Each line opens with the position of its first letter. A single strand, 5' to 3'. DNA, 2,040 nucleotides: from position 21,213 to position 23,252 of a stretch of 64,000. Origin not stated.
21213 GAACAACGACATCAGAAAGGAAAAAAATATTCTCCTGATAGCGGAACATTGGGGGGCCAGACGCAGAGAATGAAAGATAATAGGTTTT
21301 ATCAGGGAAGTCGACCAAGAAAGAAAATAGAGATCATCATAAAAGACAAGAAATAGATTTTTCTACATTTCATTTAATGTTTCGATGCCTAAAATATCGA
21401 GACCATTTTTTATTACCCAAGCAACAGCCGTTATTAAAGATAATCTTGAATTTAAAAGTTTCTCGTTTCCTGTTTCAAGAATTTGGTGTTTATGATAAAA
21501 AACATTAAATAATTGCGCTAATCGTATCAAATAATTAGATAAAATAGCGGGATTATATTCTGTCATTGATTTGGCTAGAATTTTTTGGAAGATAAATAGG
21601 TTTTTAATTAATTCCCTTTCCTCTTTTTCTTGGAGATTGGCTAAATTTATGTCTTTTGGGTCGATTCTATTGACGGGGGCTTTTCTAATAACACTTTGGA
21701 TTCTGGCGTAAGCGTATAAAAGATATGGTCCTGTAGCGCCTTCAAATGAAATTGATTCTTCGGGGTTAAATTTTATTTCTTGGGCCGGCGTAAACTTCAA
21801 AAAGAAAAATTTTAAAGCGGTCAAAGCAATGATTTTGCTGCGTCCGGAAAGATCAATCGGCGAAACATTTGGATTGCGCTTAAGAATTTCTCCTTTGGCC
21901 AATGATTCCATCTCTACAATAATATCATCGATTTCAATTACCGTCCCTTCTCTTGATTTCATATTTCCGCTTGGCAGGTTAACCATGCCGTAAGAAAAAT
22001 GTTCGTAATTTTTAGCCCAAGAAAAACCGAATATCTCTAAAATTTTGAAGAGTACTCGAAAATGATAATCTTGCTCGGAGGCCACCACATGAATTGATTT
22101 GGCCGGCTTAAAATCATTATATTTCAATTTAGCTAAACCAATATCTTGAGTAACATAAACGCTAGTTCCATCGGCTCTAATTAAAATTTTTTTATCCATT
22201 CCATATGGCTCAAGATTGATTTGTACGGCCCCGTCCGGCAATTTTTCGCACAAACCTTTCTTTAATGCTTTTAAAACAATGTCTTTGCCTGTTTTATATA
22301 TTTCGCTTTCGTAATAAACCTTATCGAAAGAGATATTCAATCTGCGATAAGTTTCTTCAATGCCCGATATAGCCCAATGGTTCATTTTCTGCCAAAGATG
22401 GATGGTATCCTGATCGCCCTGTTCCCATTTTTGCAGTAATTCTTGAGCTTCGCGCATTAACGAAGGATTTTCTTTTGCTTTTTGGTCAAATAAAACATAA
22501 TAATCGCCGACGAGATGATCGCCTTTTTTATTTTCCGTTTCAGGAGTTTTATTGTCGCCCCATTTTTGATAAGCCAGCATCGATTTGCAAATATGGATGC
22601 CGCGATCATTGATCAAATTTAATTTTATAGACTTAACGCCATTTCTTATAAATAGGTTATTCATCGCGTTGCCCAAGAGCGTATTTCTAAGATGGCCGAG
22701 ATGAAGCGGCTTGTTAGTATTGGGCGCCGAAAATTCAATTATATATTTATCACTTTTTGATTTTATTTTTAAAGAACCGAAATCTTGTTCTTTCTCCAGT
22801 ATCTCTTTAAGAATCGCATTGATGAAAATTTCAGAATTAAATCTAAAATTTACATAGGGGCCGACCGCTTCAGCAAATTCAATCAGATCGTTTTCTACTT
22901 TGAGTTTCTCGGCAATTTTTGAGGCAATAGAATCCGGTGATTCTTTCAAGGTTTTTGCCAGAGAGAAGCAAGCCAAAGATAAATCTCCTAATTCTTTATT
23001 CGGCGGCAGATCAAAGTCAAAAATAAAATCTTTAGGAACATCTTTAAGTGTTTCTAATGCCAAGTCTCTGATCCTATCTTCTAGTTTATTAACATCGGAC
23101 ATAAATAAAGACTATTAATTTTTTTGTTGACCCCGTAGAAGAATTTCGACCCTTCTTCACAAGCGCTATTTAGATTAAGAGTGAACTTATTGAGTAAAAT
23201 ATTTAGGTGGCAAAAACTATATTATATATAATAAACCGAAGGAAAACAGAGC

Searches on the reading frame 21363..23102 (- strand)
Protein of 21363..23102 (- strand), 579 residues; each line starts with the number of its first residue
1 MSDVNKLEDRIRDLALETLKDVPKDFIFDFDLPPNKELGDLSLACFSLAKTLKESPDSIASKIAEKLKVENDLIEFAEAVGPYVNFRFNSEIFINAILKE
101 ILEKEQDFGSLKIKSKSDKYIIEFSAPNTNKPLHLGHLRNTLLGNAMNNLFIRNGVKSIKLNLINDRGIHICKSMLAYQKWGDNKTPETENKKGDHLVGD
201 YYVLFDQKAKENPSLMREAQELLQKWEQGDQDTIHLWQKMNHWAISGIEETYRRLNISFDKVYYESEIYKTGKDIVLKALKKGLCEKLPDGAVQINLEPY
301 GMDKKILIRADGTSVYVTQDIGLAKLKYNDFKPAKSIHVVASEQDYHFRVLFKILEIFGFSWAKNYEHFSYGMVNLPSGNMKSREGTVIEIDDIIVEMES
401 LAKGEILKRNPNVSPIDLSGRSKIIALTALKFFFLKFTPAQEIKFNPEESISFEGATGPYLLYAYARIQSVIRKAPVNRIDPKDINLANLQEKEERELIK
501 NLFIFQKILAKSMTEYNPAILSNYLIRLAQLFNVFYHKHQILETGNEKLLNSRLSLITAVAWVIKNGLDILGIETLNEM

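Call 29: find_encoding_contigs(protein=window:21363-23102:-, flank=10000, max_places=1)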
Protein window:21363-23102:- (579 aa): 6 contigs read that carry it; 1 place shown.
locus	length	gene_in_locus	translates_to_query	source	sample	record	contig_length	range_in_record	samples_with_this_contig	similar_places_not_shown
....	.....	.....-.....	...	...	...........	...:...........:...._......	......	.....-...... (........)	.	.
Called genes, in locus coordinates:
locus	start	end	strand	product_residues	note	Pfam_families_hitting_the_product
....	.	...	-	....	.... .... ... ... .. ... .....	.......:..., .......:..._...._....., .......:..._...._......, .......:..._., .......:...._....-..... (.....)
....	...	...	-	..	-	-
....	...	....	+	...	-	-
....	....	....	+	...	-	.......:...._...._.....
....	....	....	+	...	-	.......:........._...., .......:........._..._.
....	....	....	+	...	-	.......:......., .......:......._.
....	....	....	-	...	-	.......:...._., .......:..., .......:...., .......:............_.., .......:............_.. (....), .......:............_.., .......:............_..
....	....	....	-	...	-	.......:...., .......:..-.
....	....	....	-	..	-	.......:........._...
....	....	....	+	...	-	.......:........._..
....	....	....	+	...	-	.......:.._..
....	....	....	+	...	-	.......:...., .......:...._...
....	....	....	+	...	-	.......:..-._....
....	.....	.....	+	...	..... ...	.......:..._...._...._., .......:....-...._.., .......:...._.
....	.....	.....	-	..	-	-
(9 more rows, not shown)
